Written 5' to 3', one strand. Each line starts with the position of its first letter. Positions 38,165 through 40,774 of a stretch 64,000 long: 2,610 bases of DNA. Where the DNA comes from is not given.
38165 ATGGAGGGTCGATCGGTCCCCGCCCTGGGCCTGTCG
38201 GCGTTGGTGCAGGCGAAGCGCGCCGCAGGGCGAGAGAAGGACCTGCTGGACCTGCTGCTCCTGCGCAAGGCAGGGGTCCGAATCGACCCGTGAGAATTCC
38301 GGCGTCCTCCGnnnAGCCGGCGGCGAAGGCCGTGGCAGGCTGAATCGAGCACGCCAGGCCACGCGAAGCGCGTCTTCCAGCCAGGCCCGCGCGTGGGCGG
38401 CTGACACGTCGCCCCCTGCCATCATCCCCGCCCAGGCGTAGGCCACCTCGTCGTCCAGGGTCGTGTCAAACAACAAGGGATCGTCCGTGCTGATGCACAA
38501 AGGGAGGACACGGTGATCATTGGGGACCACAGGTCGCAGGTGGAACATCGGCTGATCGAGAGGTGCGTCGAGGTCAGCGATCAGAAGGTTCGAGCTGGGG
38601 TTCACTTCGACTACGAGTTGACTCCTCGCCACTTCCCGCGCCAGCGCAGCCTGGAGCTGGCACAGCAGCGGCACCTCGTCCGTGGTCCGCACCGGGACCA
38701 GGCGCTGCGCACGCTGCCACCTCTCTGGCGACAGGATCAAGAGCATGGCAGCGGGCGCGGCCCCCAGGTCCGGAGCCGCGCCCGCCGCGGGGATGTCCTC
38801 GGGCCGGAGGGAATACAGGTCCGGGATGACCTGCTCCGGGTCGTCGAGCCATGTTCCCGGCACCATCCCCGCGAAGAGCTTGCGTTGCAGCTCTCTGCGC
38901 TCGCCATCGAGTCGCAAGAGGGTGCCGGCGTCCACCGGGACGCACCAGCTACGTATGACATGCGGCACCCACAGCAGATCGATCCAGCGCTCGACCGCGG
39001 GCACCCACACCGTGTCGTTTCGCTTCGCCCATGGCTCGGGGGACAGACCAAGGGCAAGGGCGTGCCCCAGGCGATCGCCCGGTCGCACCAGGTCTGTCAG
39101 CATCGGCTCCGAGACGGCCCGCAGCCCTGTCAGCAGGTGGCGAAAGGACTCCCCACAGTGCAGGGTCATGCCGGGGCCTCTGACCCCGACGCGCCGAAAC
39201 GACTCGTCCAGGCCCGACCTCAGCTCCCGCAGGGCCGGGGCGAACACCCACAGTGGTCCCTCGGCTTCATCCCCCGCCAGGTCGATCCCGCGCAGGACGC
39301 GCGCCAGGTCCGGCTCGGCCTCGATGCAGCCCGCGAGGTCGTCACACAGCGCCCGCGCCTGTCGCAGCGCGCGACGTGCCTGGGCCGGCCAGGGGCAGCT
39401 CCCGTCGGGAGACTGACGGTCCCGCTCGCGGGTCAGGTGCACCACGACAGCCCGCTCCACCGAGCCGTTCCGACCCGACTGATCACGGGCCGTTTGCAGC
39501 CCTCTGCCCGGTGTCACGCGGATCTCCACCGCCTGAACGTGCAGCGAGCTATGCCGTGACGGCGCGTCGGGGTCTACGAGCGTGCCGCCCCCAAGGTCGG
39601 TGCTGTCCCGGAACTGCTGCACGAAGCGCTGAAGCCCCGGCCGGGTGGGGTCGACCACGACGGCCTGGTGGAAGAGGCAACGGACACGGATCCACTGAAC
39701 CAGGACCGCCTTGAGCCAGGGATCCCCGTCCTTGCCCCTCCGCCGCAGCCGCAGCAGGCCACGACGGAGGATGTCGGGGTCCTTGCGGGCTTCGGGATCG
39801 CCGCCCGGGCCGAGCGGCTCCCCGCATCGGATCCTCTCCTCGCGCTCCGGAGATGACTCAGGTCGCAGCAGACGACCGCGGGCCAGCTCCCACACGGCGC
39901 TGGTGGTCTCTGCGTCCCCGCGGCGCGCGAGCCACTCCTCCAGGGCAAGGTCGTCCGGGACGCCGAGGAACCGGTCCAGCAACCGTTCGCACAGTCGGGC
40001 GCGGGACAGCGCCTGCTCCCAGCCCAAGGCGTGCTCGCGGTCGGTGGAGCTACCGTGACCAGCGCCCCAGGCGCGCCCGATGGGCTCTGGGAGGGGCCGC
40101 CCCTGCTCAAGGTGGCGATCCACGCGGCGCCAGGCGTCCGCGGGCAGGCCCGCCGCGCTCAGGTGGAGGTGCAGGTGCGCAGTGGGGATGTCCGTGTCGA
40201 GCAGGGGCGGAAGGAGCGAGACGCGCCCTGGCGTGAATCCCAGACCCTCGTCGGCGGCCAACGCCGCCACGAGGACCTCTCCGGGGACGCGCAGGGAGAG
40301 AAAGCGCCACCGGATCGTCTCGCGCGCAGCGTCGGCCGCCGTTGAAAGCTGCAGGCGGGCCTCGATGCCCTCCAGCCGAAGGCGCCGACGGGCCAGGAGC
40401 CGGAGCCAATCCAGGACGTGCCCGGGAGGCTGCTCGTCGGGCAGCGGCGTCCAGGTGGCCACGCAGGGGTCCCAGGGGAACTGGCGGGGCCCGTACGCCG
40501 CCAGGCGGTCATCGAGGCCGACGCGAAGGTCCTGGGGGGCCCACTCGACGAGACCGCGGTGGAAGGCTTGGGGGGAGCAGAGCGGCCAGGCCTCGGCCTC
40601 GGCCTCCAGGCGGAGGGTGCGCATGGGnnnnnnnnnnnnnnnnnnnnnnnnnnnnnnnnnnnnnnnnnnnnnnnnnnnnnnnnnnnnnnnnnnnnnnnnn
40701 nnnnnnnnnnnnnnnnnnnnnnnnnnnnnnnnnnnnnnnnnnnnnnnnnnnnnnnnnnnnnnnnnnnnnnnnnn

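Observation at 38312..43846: RADAR-like two-gene module: giant P-loop NTPase plus divergent adenosine-deaminase-fold protein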

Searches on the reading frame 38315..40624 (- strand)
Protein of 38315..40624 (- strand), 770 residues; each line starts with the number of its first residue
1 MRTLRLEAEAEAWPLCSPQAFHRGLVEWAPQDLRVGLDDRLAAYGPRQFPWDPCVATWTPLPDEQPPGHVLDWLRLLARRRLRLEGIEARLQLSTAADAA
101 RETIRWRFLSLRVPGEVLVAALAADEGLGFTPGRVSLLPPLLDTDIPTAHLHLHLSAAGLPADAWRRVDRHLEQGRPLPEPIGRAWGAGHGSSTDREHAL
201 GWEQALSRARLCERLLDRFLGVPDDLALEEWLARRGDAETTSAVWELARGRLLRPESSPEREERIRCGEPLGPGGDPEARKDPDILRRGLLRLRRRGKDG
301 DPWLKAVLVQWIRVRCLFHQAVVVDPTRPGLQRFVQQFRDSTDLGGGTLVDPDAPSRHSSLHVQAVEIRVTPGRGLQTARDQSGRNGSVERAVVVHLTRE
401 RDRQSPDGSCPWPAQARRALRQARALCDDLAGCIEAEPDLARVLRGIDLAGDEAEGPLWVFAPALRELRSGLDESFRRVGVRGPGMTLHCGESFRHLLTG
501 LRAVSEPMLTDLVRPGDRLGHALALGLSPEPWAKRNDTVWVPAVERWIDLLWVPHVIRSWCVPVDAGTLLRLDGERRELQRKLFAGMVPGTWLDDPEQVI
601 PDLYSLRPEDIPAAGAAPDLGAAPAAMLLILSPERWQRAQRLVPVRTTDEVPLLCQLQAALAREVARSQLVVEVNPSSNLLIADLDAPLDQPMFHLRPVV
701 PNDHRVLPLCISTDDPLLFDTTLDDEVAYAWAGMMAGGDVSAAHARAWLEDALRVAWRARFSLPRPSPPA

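Call 3: search_protein_families(library=padloc, proteins=[window:38315-40624:-], max_evalue=1)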
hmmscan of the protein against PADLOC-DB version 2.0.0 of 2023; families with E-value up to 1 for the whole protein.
window:38315-40624:- (770 aa): 3 families
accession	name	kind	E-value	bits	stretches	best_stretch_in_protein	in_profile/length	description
PDLC02219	RdrB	-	2.7e-28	96.7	2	441-556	498-614/914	-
PDLC02218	RdrB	-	1.4e-27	94.2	2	438-555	468-587/855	-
PDLC01908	CARF5--CARF_ADA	-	0.0002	18.3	1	388-457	365-431/605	-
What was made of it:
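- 38312..40624 (-): rdrB-like gene, 770 aa: an adenosine-deaminase-fold protein with RdrB-type long insertions. PADLOC RdrB E 2.7e-28 (call 3).
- Closest known: Cad1 / CARF-ADA. Same: There is a weak PADLOC CARF_ADA match, E 2e-4 (call 3).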

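Call 4: search_protein_families(library=pfam, proteins=[window:38315-40624:-], max_evalue=1)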
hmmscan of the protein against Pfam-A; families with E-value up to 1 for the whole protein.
window:38315-40624:- (770 aa): 2 families
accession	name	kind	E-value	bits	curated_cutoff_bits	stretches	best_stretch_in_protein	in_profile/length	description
PF00962.28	A_deaminase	-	0.0004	20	27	1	659-730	226-291/330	Adenosine deaminase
PF18486.7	PUB_1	-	0.025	14.9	31.2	1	116-160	14-55/64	PNGase/UBA- or UBX-containing domain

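Call 5: search_protein_families(library=ncbifam, proteins=[window:38315-40624:-], max_evalue=1)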
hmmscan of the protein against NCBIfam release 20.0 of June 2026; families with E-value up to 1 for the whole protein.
window:38315-40624:- (770 aa): 5 families
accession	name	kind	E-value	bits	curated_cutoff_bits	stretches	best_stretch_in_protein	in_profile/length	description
NF041744.1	RdrB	equivalog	7.5e-42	143.8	800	2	438-553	460-577/850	antiviral RADAR system adenosine deaminase RdrB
TIGR01430.1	aden_deam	equivalog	3.7e-05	22.9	216.55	1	660-729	223-286/323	adenosine deaminase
NF006848.0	PRK09358.1-3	equivalog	0.00019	20.8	426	1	659-730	222-287/325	adenosine deaminase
NF006849.0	PRK09358.1-5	equivalog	0.0068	15.5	494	1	659-728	236-299/350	adenosine deaminase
NF006854.0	PRK09358.3-1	equivalog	0.029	13.5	530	1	660-732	234-300/344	adenosine deaminase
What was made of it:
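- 38312..40624 (-): NCBIfam RdrB E 7.5e-42 (call 5).
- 38477..38602 (-): C-terminal ADA core motifs NPSSN (aa 675-679) and STDDP (aa 712-716). Pfam A_deaminase and TIGR01430 hit this segment (calls 4, 5).
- On RADAR RdrB: 143.8 bits, E 7.5e-42 (call 5).
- On Housekeeping adenosine deaminase (Add; Pfam PF00962, TIGR01430): TIGR01430 scores 22.9 against 216.55 (calls 4, 5).
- NCBIfam RdrB E 7.5e-42 and PADLOC RdrB E 2.7e-28 (calls 5, 3).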

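Call 7: search_solved_structures(query=window:38315-40624:-, max_evalue=1, show_alignments=2)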
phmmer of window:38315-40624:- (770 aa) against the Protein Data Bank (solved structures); distinct sequences matched with E-value up to 1: 2.
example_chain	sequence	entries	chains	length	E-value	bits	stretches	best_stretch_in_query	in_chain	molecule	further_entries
8fnv_A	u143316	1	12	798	6e-14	54.2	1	389-559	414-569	Adenosine deaminase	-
8fnw_A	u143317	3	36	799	6e-14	54.2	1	389-559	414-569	Adenosine deaminase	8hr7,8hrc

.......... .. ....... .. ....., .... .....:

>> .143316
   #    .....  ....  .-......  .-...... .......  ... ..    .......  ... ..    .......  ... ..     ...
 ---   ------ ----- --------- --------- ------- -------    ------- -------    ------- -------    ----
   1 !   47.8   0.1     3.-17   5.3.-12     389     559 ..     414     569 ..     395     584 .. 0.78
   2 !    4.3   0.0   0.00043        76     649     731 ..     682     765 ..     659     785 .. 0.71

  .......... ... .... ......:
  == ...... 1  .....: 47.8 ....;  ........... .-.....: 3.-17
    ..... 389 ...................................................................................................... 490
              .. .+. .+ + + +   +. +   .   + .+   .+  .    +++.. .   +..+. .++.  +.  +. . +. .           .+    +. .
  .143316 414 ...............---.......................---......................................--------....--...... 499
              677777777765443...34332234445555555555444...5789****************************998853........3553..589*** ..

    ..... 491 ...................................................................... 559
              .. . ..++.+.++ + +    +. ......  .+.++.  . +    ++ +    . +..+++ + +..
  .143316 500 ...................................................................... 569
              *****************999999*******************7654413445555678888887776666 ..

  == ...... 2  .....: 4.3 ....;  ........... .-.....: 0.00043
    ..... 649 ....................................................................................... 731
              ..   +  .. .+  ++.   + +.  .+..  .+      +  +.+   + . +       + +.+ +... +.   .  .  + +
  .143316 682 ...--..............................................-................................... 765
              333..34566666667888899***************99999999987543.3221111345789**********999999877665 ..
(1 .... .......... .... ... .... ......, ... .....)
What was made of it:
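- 38312..40624 (-): PDB RdrB 8fnv/8fnw/8hr7 E 6e-14 (call 7).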

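Call 9: find_homologous_proteins(query=window:38315-40624:-, max_evalue=0.001)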
Query window:38315-40624:- (770 aa): 3 proteins with E <= 0.001 among 8000 candidates.
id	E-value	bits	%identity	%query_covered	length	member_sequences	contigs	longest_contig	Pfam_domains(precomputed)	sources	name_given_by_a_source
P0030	0.0e+0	1747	100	100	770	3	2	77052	-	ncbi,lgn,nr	ncbi:hypothetical protein L6R53_08745 [Myxococcota bacterium]|nr:hypothetical protein [Myxococcota b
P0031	3.1e-35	140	30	60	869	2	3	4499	PF00962.29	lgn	-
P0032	2.3e-18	84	29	51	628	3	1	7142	-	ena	-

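Call 21: search_protein_families(library=ncbifam, proteins=[P0031, P0032], max_evalue=0.01)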
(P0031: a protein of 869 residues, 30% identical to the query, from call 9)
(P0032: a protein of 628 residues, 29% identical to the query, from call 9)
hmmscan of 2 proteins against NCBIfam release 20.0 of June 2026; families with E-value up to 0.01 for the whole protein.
P0031 (869 aa): 8 families
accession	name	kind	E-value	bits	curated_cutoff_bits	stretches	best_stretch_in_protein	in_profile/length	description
NF041744.1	RdrB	equivalog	1.1e-52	179.6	800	2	518-644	464-586/850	antiviral RADAR system adenosine deaminase RdrB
NF006848.0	PRK09358.1-3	equivalog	3.5e-11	43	426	1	727-821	204-291/325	adenosine deaminase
TIGR01430.1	aden_deam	equivalog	2.5e-09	36.6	216.55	1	747-821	225-291/323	adenosine deaminase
NF006854.0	PRK09358.3-1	equivalog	1.7e-07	30.7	530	1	746-817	235-298/344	adenosine deaminase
NF006847.0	PRK09358.1-2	equivalog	1.1e-05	24.5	412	0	745-782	252-289/364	adenosine deaminase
NF006849.0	PRK09358.1-5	equivalog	4.3e-05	22.7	494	1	744-820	236-304/350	adenosine deaminase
NF006856.0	PRK09358.3-3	equivalog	0.00077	18.7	510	1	723-821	208-296/316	adenosine deaminase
NF006846.0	PRK09358.1-1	equivalog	0.008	15.3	459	0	746-821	231-298/333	adenosine deaminase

P0032 (628 aa): 0 families

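Call 27: find_homologous_proteins(query=A3, max_evalue=0.001)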
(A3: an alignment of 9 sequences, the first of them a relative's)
Query A3 (9 sequences) (770 aa, profile of the alignment): 3 proteins with E <= 0.001 among 8000 candidates.
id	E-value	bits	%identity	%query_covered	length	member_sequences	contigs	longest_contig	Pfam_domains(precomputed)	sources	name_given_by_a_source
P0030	2.7e-298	1010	100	100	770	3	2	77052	-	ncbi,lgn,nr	ncbi:hypothetical protein L6R53_08745 [Myxococcota bacterium]|nr:hypothetical protein [Myxococcota b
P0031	2.1e-255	868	30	60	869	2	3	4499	PF00962.29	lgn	-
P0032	1.0e-224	767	29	51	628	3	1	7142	-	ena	-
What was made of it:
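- Tried and rejected: find_homologous_proteins for the deaminase, both as a single sequence and as a 9-sequence profile, returned only 3 proteins because of the word-index limit (calls 9, 27).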

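Call 31: search_solved_structures(query=A3, max_evalue=0.01, show_alignments=1)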
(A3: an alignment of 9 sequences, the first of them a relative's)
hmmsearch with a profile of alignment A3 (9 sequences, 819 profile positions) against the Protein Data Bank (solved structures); distinct sequences matched with E-value up to 0.01: 2.
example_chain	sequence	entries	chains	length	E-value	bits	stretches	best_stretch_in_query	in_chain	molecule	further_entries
8fnw_A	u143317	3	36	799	1.2e-38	136.2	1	345-796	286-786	Adenosine deaminase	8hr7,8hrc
8fnv_A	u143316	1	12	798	1.2e-38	136.2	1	345-796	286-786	Adenosine deaminase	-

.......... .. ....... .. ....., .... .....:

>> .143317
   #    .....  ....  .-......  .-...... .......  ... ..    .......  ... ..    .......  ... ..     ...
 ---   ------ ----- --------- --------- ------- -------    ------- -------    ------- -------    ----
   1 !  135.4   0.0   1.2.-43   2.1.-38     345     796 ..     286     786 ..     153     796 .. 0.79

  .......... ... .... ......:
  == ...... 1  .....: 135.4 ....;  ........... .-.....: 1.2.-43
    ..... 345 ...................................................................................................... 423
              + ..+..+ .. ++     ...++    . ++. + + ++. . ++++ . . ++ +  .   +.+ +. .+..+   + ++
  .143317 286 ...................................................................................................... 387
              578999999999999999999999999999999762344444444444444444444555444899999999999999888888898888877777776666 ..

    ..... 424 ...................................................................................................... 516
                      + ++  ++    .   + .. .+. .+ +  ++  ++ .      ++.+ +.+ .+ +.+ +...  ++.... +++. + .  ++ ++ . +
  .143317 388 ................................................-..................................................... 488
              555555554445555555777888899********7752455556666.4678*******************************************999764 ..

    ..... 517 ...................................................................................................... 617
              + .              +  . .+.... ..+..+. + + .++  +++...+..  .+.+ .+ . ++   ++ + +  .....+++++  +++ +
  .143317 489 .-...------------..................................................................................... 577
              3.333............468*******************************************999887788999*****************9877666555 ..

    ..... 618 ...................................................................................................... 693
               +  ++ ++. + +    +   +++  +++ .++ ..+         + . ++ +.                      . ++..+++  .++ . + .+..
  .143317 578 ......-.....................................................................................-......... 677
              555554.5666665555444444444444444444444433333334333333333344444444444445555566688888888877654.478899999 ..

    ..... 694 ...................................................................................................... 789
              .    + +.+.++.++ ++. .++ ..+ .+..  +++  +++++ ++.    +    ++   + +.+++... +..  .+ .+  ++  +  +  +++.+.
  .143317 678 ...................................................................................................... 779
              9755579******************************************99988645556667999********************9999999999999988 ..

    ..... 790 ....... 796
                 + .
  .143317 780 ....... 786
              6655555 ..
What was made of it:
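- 38477..38602 (-): Aligned to E. coli RdrB 'PTSN' and 'GSDDP' (calls 7, 31).
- Solved RdrB E 6e-14 with the single sequence and 1.2e-38 with the profile (calls 7, 31).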

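Call 63: predict_structure(alignment_id=A4)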
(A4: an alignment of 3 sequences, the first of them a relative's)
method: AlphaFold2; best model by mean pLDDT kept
length: 770 residues; sequences in the alignment: 3
mean_pLDDT: 35.5   pTM: 0.29
mean pLDDT of the five models: 35.5, 32.7, 32.2, 30.9, 30.7
residues with pLDDT >= 90: 0; 70-90: 0; 50-70: 42; < 50: 728
segments of 3 or more residues with pLDDT < 50: 1-169, 171-528, 540-573, 583-640, 665-740, 742-770
pLDDT, mean of each block of 10 residues (from residue 1): 30 34 37 38 36 28 32 33 28 32 29 37 41 32 31 31 43 43 34 29 33 35 32 31 30 33 34 33 36 38 36 29 28 31 27 29 28 26 26 30 32 34 41 41 32 28 30 29 34 43 33 41 43 54 47 40 39 50 45 40 34 31 34 44 55 54 48 35 32 34 36 30 38 43 45 36 29
secondary structure, 60 per line:
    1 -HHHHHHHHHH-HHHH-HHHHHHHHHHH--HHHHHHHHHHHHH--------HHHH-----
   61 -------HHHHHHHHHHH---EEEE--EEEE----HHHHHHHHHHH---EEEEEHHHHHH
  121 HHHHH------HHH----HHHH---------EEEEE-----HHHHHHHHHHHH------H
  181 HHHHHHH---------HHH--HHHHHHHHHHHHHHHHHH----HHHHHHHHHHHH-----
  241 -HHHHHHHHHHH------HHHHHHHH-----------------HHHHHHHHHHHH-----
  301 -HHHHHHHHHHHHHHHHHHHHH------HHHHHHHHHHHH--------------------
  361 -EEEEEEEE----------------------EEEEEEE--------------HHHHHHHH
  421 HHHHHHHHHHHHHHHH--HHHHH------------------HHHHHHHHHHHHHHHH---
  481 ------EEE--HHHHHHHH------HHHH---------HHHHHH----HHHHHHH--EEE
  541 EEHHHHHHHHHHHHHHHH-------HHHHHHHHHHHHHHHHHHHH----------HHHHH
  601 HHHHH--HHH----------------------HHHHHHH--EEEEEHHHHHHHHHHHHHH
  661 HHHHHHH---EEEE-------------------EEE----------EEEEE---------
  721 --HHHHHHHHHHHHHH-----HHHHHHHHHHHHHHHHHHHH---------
elements in order (helices of 4 or more, strands of 3 or more residues): H2-11 H13-16 H18-28 H31-43 H52-55 H68-78 E82-85 E88-91 H96-106 E110-114 H115-125 H139-142 E152-156 H162-173 H180-187 H202-219 H224-235 H242-252 H259-266 H284-295 H302-322 H329-340 E362-369 E392-398 H413-436 H439-443 H462-477 E487-489 H492-499 H506-509 H519-524 H529-535 E538-542 H543-558 H566-585 H596-605 H633-639 E642-646 H647-667 E671-674 E694-696 E707-711 H723-736 H742-761
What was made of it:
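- The RdrB structure prediction failed (pLDDT 35; call 63).
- Tried and rejected: The AF2 run on that 3-row alignment was therefore useless (pLDDT 35.5; call 63), and no fold search was made with it.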
